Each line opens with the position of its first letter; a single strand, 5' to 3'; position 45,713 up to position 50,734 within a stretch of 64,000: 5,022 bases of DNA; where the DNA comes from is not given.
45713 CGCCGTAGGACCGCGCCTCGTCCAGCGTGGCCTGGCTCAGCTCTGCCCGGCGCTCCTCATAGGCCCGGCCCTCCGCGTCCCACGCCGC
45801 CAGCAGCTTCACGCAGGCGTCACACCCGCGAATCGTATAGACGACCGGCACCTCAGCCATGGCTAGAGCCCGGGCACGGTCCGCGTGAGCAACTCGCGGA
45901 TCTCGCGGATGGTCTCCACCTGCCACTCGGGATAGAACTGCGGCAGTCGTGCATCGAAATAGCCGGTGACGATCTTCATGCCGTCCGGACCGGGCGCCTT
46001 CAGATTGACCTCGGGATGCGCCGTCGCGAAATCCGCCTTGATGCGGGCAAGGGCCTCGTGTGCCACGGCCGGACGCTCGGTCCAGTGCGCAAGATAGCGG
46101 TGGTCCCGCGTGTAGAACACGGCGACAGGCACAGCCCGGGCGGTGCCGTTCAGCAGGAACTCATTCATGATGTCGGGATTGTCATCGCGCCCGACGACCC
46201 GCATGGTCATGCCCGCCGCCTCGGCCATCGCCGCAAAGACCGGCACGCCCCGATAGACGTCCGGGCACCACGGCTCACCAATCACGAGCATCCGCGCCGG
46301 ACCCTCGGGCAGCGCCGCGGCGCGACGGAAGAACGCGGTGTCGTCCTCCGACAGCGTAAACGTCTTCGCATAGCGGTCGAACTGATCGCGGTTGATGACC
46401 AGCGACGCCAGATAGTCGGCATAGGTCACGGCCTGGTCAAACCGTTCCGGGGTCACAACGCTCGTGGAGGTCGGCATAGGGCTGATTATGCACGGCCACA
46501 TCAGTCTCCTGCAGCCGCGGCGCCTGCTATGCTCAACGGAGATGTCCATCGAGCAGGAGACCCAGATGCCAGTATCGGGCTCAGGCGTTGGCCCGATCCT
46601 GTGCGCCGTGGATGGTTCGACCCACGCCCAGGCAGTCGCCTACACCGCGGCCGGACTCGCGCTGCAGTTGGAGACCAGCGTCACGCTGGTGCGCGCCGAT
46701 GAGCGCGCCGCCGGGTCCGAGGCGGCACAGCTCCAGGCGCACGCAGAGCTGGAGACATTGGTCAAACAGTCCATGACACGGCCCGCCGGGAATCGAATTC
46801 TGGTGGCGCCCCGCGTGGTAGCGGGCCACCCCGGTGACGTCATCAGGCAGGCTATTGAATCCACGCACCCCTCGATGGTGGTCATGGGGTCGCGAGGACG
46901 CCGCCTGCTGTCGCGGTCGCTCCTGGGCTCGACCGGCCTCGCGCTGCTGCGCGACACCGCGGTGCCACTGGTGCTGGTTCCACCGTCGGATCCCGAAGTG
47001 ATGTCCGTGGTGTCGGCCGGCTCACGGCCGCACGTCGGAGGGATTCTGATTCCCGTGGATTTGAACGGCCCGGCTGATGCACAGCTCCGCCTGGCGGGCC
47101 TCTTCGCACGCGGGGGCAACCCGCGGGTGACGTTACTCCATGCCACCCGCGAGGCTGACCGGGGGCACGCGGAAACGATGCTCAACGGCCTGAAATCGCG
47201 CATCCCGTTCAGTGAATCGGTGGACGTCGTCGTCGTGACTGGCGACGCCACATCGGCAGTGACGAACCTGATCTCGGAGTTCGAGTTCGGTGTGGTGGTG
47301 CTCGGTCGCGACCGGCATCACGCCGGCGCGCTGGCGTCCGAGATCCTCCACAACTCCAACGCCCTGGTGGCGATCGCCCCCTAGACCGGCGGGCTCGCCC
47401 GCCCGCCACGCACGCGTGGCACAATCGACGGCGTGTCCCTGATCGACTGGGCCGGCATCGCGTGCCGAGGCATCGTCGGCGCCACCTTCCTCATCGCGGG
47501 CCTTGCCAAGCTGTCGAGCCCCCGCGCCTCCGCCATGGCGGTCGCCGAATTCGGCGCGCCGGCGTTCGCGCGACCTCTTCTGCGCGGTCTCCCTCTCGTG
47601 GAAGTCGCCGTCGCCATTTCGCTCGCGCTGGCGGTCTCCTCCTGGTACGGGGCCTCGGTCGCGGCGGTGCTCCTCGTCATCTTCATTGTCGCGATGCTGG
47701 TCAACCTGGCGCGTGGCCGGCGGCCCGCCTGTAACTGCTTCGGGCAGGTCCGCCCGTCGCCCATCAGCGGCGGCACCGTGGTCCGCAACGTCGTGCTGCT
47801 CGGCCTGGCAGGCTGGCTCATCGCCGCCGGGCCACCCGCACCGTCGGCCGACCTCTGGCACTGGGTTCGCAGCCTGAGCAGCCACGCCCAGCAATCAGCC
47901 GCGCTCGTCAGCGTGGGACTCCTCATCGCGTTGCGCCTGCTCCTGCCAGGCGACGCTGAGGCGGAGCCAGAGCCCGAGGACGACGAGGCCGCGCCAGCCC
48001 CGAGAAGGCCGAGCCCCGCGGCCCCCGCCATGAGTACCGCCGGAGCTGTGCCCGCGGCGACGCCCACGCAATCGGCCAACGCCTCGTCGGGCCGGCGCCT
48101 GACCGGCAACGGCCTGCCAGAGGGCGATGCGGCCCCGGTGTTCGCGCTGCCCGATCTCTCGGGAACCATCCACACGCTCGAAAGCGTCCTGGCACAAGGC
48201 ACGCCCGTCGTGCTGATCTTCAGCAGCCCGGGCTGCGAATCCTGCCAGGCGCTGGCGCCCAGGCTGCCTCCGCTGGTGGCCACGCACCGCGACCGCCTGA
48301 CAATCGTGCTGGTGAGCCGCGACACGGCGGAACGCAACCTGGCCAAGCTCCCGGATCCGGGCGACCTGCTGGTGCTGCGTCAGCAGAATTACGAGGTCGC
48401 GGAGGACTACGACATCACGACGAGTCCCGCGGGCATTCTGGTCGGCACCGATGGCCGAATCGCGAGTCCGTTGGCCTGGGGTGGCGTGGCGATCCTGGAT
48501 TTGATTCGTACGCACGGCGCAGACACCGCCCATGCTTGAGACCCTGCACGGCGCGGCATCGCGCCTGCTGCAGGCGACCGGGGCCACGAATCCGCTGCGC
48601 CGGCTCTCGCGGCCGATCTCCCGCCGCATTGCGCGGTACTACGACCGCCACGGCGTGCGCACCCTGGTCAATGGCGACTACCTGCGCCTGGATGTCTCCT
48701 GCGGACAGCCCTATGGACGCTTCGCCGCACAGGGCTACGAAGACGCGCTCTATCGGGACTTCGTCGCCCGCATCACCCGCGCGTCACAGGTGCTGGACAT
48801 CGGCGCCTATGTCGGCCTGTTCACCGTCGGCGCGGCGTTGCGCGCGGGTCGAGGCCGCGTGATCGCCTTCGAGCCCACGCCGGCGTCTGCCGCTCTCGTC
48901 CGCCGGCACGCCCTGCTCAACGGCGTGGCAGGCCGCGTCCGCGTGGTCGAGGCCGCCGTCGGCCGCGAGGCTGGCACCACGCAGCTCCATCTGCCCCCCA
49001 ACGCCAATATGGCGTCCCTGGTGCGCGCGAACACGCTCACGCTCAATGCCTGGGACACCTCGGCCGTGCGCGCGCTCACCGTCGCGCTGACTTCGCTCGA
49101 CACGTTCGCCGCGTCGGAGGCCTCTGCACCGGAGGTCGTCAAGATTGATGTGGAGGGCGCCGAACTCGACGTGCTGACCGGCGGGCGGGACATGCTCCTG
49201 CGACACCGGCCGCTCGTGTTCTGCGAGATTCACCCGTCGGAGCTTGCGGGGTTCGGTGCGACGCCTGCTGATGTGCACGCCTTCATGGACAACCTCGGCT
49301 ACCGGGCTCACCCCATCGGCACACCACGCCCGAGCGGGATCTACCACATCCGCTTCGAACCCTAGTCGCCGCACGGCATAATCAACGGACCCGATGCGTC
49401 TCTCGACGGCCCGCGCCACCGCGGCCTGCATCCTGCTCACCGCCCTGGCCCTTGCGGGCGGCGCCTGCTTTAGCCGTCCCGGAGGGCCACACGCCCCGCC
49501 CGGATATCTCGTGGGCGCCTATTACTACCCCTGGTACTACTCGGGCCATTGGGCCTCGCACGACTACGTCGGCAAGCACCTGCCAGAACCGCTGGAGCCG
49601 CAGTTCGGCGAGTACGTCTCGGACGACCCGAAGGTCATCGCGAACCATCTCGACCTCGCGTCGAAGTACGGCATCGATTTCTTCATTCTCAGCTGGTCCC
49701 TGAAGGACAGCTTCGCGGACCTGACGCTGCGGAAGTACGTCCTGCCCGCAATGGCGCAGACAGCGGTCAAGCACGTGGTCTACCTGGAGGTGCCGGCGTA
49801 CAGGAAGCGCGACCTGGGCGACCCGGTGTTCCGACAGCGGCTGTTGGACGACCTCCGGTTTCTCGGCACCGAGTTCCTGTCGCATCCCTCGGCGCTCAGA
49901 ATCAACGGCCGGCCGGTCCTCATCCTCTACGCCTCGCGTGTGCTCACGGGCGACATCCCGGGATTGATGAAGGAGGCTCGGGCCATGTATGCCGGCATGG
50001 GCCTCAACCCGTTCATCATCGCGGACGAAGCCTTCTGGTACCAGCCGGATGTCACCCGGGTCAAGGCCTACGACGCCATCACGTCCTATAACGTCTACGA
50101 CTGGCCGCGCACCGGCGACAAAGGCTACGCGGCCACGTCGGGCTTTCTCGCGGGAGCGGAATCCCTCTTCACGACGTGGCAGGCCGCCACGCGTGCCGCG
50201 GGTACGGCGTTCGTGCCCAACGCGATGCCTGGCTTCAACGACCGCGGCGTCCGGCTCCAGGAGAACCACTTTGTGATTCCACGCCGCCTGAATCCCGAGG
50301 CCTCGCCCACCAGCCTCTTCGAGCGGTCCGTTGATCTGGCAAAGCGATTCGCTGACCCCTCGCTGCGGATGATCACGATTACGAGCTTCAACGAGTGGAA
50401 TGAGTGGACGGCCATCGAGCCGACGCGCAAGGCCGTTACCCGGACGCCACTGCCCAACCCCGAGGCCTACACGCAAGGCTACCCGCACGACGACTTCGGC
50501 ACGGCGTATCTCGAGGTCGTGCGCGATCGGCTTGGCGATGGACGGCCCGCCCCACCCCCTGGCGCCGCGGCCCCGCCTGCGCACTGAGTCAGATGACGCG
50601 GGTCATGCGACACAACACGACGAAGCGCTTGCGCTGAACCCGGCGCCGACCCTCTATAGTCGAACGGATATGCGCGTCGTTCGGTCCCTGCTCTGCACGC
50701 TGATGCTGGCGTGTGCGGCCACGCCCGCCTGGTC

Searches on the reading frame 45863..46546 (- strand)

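Call 51: search_protein_families(library=pfam, proteins=[window:45863-46546:-], max_evalue=0.001)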
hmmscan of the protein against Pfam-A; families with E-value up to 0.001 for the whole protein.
window:45863-46546:- (227 aa): 1 family
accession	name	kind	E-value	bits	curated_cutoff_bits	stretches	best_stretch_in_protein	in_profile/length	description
PF14595.12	Thioredoxin_9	-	6.5e-26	91.2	25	1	43-168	5-127/129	Thioredoxin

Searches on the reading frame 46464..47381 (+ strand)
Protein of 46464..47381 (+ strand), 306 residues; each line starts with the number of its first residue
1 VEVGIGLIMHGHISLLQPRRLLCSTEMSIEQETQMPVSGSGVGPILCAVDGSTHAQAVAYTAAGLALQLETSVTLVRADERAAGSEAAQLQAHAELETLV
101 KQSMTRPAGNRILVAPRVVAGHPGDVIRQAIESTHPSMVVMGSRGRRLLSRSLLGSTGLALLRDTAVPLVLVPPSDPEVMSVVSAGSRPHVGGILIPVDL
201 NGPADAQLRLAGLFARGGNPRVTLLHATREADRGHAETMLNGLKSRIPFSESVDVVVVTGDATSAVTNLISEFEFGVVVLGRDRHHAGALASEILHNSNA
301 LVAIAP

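Call 51: search_protein_families(library=pfam, proteins=[window:46464-47381:+], max_evalue=0.001)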
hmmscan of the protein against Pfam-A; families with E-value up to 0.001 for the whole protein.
window:46464-47381:+ (306 aa): 1 family
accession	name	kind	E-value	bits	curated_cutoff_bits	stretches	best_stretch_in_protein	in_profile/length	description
PF00582.32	Usp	-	1.8e-23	84.1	24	1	44-173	4-141/141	Universal stress protein family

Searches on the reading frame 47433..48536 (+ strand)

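Call 51: search_protein_families(library=pfam, proteins=[window:47433-48536:+], max_evalue=0.001)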
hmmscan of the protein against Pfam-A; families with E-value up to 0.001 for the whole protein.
window:47433-48536:+ (368 aa): 7 families
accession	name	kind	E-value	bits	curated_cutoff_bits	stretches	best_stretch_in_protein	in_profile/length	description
PF07291.16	MauE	-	8.7e-25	87.9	27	1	5-131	2-127/128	Methylamine utilisation protein MauE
PF00578.27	AhpC-TSA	-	8.6e-08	32.6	26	1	231-343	2-121/124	AhpC/TSA family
PF13905.12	Thioredoxin_8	-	1.8e-07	31.8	27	1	256-343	1-94/94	Thioredoxin-like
PF13098.12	Thioredoxin_2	-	0.00017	22.3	27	1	254-337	3-82/104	Thioredoxin-like domain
PF13564.11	DoxX_2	-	0.0003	21.3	26.3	1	13-97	4-87/103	DoxX-like family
PF08534.16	Redoxin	-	0.00032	21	26.6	1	230-344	2-129/148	Redoxin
PF00085.26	Thioredoxin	-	0.00049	20.5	23.5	0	251-300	12-62/103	Thioredoxin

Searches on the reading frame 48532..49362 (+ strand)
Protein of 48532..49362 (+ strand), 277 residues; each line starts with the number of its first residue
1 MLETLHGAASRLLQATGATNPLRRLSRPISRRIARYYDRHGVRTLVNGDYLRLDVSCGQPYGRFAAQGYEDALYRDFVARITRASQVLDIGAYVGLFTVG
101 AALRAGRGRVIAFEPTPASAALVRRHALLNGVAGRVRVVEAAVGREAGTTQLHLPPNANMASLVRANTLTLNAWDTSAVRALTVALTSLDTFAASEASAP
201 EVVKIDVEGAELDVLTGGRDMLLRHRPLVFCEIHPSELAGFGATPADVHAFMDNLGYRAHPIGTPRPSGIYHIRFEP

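Call 51: search_protein_families(library=pfam, proteins=[window:48532-49362:+], max_evalue=0.001)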
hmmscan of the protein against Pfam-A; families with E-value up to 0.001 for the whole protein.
window:48532-49362:+ (277 aa): 3 families
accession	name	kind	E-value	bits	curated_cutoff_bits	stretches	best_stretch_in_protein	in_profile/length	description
PF05050.19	Methyltransf_21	-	9.3e-24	84.9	22.7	1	89-258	1-172/173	Methyltransferase FkbM domain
PF05575.17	V_cholerae_RfbT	-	2.8e-07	30.6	27.9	1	78-217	74-209/286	Vibrio cholerae RfbT protein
PF02475.24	TRM5-TYW2_MTfase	-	0.00081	19.8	28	0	82-143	35-96/164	TRM5/TYW2 methyltransferase domain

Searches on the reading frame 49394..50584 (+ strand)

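Call 51: search_protein_families(library=pfam, proteins=[window:49394-50584:+], max_evalue=0.001)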
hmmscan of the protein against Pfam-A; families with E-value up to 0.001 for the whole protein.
window:49394-50584:+ (397 aa): 2 families
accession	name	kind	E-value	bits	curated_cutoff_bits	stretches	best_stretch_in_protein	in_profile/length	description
PF16317.11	Glyco_hydro_99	-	1.4e-15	57.7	33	2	68-183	59-165/341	Glycosyl hydrolase family 99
PF14307.12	Glyco_tran_WbsX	-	1.2e-06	28.6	25.1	1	160-346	145-341/350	Glycosyltransferase WbsX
